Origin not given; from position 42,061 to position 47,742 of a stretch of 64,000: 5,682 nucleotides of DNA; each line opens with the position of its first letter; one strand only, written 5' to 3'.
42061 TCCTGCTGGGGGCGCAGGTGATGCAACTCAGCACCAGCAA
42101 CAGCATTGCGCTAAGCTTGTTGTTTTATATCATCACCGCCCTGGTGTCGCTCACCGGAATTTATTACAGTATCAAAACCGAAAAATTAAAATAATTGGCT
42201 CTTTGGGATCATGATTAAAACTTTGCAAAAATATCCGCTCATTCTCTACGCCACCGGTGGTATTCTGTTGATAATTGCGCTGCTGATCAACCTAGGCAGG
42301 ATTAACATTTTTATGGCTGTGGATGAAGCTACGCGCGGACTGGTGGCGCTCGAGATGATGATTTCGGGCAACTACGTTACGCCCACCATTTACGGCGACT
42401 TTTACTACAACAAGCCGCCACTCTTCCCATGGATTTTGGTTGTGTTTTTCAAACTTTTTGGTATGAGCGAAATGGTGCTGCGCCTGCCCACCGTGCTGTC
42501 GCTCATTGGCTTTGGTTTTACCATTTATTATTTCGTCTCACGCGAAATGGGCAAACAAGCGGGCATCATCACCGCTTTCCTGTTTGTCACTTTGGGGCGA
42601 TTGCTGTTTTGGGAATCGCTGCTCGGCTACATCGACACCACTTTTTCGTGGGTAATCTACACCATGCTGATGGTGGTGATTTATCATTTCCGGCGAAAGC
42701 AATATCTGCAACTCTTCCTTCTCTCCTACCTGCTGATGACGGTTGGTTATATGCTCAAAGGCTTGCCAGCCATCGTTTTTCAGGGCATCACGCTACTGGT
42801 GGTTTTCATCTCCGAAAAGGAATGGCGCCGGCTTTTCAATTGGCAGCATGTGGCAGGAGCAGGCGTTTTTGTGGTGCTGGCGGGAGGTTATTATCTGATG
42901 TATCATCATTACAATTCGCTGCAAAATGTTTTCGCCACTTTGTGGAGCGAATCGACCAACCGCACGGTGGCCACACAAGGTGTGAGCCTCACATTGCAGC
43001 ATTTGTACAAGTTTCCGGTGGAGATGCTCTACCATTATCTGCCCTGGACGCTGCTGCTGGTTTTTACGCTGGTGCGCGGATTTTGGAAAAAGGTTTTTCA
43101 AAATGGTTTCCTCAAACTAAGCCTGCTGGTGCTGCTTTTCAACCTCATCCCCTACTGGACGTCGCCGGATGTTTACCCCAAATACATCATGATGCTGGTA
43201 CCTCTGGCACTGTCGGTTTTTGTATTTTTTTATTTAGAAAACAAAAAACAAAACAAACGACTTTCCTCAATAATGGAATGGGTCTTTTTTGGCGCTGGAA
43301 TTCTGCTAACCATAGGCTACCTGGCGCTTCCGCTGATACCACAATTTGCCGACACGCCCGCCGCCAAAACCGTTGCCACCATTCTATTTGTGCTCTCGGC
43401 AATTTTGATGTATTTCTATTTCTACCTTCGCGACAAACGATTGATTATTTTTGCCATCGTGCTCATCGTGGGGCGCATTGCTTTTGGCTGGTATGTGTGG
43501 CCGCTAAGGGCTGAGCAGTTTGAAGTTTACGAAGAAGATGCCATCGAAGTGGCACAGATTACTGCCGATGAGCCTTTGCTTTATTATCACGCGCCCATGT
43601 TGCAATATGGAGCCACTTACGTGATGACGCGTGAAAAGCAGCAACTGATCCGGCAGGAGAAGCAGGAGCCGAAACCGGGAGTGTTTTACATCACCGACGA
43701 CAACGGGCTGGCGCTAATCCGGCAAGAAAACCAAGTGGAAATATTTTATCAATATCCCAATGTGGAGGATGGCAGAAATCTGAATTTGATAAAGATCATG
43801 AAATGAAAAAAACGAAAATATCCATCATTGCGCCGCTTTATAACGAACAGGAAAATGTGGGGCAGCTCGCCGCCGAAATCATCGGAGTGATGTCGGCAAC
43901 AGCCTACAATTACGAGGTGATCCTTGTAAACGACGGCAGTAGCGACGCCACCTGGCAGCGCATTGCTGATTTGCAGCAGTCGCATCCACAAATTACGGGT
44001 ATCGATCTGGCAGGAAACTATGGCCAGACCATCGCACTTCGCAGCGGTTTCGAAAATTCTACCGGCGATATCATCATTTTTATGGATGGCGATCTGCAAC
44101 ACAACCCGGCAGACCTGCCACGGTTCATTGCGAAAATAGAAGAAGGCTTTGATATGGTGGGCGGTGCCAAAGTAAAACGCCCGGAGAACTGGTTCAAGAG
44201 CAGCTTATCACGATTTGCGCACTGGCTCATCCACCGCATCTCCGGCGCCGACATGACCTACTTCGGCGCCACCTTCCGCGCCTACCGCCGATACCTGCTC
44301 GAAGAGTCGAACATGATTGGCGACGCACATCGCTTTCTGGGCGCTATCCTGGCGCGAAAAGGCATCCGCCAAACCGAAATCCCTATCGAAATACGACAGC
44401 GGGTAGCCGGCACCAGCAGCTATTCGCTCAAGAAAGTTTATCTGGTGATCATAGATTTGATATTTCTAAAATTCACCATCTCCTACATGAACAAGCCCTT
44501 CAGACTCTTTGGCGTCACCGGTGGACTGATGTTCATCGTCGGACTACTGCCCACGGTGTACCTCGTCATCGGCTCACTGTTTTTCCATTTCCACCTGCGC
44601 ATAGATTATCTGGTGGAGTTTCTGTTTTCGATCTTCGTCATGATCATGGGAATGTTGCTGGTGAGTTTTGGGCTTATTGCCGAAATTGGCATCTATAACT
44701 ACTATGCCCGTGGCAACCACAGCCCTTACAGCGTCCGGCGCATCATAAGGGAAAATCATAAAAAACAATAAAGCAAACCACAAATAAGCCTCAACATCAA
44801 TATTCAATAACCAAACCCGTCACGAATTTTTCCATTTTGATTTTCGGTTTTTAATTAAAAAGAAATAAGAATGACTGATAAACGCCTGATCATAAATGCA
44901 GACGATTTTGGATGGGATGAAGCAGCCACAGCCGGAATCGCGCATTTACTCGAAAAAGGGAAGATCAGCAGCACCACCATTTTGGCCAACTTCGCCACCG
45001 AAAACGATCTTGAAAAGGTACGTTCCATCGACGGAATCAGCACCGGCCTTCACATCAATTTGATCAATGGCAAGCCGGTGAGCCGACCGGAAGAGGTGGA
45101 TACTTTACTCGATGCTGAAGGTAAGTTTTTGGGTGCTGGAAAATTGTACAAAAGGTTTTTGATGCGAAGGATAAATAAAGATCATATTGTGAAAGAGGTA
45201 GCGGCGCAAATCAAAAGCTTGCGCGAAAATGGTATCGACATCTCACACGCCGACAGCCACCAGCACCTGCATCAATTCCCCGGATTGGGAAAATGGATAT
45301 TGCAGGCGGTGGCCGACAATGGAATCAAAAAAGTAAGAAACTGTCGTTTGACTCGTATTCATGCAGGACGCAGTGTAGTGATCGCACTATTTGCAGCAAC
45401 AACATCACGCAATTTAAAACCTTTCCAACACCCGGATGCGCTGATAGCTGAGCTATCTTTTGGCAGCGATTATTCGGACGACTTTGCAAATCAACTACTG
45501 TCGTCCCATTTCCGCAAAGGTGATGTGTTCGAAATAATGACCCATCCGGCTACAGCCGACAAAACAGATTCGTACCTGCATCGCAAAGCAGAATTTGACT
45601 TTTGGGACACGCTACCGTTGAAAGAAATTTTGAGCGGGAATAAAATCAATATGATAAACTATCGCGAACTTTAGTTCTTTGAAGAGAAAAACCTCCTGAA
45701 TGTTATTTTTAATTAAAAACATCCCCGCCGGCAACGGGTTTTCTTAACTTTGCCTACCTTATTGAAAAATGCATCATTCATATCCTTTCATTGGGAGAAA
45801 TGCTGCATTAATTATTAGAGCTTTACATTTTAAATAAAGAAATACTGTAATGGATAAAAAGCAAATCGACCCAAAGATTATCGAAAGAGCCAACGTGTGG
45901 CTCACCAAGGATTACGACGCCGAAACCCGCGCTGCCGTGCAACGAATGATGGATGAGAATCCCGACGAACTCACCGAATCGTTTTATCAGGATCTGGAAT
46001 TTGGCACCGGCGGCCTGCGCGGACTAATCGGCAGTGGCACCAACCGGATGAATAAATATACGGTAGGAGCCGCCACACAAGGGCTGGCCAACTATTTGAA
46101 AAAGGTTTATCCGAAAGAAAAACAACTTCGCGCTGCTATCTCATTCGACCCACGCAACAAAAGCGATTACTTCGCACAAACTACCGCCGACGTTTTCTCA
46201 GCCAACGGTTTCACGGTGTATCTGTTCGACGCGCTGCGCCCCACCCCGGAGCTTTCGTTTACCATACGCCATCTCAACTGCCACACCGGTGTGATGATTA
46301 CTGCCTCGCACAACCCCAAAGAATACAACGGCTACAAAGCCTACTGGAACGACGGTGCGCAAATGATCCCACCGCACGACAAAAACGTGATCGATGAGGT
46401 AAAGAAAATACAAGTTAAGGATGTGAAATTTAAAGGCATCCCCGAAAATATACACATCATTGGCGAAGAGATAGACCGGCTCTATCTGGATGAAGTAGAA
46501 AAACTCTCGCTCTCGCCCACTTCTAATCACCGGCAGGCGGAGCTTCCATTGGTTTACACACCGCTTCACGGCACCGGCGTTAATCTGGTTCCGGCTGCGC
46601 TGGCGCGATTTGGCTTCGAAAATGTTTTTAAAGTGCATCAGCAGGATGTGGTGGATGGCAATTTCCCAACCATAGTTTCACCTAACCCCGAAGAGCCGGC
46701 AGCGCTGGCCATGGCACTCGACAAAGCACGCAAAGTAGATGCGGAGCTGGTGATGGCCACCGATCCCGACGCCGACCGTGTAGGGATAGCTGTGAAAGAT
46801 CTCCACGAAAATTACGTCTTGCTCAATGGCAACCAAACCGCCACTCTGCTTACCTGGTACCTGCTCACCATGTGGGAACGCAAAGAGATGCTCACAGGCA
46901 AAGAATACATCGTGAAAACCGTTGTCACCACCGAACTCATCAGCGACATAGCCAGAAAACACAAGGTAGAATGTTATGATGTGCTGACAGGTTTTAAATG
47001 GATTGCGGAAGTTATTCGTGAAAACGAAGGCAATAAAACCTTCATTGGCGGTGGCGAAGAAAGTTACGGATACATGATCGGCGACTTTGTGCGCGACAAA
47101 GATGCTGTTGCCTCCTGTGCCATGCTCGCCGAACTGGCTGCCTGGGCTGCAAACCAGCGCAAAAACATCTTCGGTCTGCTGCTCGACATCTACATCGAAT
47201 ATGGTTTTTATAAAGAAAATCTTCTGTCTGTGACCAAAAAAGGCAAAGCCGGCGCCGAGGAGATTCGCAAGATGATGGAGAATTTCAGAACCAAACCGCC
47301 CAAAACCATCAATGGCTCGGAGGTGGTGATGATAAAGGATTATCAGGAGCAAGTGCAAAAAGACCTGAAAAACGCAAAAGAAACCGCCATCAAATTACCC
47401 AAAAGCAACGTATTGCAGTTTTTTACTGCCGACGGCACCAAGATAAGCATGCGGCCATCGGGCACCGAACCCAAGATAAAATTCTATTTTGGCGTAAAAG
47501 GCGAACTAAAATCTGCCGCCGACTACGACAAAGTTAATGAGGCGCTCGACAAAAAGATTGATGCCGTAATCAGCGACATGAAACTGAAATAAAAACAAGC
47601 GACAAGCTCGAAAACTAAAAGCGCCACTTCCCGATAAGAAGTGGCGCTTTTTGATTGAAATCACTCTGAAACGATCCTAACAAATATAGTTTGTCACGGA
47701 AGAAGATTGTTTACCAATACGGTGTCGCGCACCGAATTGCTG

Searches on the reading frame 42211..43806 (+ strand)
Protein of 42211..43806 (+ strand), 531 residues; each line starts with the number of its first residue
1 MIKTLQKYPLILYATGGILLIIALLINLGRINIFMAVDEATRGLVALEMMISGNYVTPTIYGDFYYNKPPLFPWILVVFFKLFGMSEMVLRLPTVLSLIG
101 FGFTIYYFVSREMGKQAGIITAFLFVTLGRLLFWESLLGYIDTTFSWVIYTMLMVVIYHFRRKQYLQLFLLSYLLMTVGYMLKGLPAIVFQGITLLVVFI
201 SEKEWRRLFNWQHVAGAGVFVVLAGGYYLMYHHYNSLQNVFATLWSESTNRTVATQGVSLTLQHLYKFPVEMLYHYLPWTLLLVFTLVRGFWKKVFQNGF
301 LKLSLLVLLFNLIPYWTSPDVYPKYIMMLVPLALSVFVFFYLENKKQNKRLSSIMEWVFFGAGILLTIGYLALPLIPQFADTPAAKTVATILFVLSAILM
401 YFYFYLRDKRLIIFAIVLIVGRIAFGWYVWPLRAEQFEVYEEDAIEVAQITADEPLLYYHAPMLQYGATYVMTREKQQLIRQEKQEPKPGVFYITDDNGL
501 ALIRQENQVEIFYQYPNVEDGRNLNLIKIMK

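Call 64: search_protein_families(library=pfam, proteins=[window:42211-43806:+], max_evalue=0.00001)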
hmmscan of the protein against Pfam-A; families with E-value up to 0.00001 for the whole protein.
window:42211-43806:+ (531 aa): 1 family
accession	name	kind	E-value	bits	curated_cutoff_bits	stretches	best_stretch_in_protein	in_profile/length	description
PF13231.12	PMT_2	-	7.8e-12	46.1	26.1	1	67-223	1-151/160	Dolichyl-phosphate-mannose-protein mannosyltransferase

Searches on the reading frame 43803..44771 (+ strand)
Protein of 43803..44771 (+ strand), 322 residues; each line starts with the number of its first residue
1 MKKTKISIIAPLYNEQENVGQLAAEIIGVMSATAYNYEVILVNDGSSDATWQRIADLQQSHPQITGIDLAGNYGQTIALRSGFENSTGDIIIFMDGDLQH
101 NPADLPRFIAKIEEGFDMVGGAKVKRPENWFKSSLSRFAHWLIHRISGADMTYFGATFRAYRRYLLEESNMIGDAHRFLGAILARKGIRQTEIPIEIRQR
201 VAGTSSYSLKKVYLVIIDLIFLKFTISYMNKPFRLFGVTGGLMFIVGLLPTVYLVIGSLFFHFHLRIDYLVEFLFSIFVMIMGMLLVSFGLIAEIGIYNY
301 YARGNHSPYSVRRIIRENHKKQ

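Call 64: search_protein_families(library=pfam, proteins=[window:43803-44771:+], max_evalue=0.00001)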
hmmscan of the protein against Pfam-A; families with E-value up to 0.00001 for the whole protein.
window:43803-44771:+ (322 aa): 2 families
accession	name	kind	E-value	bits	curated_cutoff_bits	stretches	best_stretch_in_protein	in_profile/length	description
PF00535.33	Glycos_transf_2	-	3.9e-31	108.7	23.3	1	7-168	1-166/168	Glycosyl transferase family 2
PF10111.15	Glyco_tranf_2_2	-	4.2e-07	30.2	27.3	1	7-101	1-95/276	Glycosyltransferase like family 2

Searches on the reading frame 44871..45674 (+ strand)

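Call 64: search_protein_families(library=pfam, proteins=[window:44871-45674:+], max_evalue=0.00001)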
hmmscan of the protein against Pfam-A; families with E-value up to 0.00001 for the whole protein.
window:44871-45674:+ (267 aa): 1 family
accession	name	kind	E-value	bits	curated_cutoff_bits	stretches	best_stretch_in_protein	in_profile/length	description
PF04794.17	YdjC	-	9.6e-46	157.2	29.7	1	5-252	1-262/266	YdjC-like protein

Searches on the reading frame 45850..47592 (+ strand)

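Call 64: search_protein_families(library=pfam, proteins=[window:45850-47592:+], max_evalue=0.00001)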
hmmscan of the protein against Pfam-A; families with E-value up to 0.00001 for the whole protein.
window:45850-47592:+ (580 aa): 3 families
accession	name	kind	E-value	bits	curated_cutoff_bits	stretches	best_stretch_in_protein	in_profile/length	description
PF02878.22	PGM_PMM_I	-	1.8e-40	138.3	22.5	1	50-188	3-135/138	Phosphoglucomutase/phosphomannomutase, alpha/beta/alpha domain I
PF02879.22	PGM_PMM_II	-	3.5e-23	82.5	29.3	1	212-314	3-99/103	Phosphoglucomutase/phosphomannomutase, alpha/beta/alpha domain II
PF02880.22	PGM_PMM_III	-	2.4e-20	73.2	20.7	1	326-431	1-98/115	Phosphoglucomutase/phosphomannomutase, alpha/beta/alpha domain III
